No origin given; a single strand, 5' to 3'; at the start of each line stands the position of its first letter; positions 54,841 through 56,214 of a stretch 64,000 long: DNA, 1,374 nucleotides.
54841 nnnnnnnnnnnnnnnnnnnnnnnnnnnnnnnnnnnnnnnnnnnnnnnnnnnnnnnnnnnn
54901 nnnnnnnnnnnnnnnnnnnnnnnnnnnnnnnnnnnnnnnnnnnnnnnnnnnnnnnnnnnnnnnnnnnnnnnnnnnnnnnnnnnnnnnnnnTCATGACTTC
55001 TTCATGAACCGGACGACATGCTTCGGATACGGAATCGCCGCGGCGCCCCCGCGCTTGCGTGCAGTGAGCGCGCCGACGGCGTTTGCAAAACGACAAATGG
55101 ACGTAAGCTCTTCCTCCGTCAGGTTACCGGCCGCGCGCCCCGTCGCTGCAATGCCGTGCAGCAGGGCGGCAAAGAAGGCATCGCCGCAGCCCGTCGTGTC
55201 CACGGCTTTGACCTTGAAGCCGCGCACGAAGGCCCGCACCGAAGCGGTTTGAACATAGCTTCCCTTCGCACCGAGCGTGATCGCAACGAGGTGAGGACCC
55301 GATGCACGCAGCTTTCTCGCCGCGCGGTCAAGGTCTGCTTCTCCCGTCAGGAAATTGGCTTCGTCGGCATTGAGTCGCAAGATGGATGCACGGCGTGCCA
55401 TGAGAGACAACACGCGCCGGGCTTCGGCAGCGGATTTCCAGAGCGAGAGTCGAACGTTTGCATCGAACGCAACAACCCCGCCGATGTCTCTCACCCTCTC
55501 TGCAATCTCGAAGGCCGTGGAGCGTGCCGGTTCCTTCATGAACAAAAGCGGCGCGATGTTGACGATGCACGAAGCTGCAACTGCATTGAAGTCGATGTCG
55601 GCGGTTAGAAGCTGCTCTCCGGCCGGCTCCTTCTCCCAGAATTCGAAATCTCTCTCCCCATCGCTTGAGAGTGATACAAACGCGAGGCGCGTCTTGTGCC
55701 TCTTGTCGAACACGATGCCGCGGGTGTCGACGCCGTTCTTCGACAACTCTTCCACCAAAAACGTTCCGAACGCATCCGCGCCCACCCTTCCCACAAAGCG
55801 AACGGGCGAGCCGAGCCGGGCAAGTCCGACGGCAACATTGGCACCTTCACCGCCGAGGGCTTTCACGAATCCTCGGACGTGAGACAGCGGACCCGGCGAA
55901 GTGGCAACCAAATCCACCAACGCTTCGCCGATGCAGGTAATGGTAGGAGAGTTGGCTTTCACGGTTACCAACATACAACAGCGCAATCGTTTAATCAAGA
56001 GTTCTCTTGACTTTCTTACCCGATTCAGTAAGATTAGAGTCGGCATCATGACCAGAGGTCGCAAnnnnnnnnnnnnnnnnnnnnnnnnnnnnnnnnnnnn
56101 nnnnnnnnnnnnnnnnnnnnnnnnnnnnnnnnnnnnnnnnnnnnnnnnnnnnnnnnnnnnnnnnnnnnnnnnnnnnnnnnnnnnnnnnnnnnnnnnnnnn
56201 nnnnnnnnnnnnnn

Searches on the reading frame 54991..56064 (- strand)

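Call 10: search_protein_families(library=pfam, proteins=[window:54991-56064:-], max_evalue=0.001)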
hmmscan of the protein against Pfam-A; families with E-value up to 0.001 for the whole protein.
window:54991-56064:- (357 aa): 1 family
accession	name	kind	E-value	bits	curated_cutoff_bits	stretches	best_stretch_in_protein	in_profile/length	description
PF00294.29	PfkB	-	9.7e-62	209.4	25.8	1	42-345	4-300/302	pfkB family carbohydrate kinase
